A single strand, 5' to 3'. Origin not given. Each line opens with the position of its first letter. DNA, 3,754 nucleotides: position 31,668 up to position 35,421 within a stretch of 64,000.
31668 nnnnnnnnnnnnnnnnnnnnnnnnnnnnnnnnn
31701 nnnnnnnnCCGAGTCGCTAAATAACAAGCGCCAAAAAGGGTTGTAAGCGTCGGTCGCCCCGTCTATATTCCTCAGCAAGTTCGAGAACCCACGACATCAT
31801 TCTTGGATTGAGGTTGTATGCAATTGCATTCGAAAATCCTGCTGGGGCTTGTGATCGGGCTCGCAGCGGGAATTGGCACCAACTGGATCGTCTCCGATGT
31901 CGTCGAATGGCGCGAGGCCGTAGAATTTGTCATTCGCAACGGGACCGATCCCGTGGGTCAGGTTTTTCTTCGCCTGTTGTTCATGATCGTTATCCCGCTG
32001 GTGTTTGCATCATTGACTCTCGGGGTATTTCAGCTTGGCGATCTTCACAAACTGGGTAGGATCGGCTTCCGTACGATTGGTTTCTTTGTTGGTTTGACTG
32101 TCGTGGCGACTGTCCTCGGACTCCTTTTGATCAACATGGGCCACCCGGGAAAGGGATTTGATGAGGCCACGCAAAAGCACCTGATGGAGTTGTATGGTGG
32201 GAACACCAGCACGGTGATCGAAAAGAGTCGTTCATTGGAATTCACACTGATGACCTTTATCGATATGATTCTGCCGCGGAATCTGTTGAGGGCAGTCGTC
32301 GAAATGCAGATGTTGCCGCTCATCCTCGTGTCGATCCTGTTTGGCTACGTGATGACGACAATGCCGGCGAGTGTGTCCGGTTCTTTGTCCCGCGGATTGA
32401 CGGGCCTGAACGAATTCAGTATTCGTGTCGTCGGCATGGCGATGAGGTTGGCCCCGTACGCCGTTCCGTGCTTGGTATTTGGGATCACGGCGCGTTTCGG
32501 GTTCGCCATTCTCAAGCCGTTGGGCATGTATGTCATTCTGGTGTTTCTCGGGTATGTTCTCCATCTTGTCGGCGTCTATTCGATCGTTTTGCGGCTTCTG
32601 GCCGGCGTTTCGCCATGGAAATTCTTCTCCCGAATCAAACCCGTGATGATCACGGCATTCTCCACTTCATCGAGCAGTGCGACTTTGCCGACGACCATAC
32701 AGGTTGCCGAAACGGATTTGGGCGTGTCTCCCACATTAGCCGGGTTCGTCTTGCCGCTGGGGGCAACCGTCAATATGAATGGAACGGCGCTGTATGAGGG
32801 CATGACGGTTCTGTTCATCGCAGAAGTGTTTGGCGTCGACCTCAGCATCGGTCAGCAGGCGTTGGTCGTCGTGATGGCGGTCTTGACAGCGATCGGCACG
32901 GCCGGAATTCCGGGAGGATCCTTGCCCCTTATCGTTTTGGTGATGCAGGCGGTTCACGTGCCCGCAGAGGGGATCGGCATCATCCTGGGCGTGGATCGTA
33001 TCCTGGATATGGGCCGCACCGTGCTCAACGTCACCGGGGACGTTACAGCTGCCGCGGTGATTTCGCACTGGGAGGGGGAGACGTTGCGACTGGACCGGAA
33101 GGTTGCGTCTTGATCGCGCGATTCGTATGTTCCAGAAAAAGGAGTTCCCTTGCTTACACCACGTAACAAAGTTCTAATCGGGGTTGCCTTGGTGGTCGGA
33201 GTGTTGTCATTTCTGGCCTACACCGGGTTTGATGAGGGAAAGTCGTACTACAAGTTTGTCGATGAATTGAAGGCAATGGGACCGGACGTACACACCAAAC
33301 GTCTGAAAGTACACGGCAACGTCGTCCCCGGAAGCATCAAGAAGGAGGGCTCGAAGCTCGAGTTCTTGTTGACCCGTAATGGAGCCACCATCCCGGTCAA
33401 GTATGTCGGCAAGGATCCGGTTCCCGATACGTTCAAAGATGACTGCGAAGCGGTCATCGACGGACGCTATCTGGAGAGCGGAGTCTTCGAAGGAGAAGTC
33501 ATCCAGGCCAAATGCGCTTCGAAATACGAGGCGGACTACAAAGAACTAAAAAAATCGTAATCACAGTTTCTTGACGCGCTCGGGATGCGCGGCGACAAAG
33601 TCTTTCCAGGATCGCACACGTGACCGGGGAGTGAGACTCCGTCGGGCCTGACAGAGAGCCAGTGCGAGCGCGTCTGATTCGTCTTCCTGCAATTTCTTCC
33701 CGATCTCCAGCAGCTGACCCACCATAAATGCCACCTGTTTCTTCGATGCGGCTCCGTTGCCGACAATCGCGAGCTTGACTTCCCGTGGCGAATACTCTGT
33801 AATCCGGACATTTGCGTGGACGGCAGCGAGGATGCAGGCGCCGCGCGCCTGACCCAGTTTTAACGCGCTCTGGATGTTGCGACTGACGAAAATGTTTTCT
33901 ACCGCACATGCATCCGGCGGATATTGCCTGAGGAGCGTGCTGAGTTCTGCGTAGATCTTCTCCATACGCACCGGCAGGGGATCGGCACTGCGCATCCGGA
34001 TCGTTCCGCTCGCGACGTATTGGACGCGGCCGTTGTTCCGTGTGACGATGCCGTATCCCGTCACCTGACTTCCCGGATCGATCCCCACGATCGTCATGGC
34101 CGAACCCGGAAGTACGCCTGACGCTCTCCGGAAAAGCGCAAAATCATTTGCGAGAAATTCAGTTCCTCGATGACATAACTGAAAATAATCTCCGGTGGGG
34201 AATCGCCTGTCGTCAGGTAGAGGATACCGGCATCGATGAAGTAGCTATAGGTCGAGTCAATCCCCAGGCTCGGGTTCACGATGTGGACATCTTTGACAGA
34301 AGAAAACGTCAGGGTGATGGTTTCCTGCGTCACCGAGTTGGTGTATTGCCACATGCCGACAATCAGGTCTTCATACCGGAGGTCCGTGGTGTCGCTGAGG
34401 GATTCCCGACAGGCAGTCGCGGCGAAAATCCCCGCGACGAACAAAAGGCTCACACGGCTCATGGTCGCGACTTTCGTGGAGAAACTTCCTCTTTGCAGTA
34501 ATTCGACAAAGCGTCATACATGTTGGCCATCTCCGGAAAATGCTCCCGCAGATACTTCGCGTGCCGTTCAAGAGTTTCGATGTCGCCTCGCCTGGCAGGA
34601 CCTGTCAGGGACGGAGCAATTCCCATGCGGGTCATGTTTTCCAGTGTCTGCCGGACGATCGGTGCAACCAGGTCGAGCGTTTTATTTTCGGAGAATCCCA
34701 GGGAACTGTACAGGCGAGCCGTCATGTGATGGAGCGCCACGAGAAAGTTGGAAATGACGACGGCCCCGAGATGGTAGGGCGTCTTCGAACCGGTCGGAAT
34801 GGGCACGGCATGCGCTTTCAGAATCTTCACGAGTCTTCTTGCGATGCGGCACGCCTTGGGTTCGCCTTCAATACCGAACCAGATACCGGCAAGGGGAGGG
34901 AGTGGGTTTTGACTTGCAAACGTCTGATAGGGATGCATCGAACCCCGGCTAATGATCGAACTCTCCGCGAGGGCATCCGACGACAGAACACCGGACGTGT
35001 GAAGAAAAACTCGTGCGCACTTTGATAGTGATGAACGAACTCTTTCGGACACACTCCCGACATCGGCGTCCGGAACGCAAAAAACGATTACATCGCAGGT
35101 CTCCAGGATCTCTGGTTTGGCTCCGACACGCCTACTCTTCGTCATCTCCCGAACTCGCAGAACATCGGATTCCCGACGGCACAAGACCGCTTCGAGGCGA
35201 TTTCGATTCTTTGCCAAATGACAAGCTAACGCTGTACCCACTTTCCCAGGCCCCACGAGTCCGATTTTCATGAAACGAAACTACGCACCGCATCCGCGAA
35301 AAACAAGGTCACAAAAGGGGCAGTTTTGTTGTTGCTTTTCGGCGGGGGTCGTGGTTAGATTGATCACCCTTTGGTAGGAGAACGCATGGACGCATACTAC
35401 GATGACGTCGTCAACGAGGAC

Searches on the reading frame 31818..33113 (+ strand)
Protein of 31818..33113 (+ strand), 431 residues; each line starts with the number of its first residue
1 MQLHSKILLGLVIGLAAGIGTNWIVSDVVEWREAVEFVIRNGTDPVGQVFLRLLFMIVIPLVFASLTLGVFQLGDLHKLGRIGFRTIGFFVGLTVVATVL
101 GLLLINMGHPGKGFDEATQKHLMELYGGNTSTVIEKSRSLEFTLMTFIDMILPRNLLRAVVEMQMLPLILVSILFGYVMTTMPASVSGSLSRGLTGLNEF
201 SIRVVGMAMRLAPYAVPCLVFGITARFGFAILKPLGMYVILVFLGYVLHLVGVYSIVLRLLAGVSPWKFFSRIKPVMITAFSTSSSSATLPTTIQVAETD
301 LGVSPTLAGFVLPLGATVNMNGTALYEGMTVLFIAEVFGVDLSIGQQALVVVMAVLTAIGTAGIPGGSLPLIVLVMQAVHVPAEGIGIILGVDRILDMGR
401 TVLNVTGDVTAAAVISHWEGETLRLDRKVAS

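Call 53: search_protein_families(library=pfam, proteins=[window:31818-33113:+], max_evalue=0.00001)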
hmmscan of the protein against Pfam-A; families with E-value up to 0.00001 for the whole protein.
window:31818-33113:+ (431 aa): 1 family
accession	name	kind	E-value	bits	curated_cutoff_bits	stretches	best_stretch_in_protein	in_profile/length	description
PF00375.23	SDF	-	1.8e-112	376.6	27.9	1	3-418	1-387/387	Sodium:dicarboxylate symporter family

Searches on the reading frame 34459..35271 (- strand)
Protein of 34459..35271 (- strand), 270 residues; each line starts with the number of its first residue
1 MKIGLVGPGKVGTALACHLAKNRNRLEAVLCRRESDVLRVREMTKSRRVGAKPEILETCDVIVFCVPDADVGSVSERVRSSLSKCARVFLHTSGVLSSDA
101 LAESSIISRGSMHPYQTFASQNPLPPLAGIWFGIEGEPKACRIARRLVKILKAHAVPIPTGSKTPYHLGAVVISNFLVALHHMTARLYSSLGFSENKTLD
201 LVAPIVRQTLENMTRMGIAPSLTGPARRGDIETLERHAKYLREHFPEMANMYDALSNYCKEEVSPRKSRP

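Call 53: search_protein_families(library=pfam, proteins=[window:34459-35271:-], max_evalue=0.00001)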
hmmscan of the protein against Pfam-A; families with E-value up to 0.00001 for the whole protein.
window:34459-35271:- (270 aa): 2 families
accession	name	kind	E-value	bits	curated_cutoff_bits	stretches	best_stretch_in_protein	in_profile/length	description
PF10728.14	DUF2520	-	9.7e-33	113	25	1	130-257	1-123/125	Domain of unknown function (DUF2520)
PF10727.15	Rossmann-like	-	3.9e-06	27.1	23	1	2-102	16-117/131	Rossmann-like domain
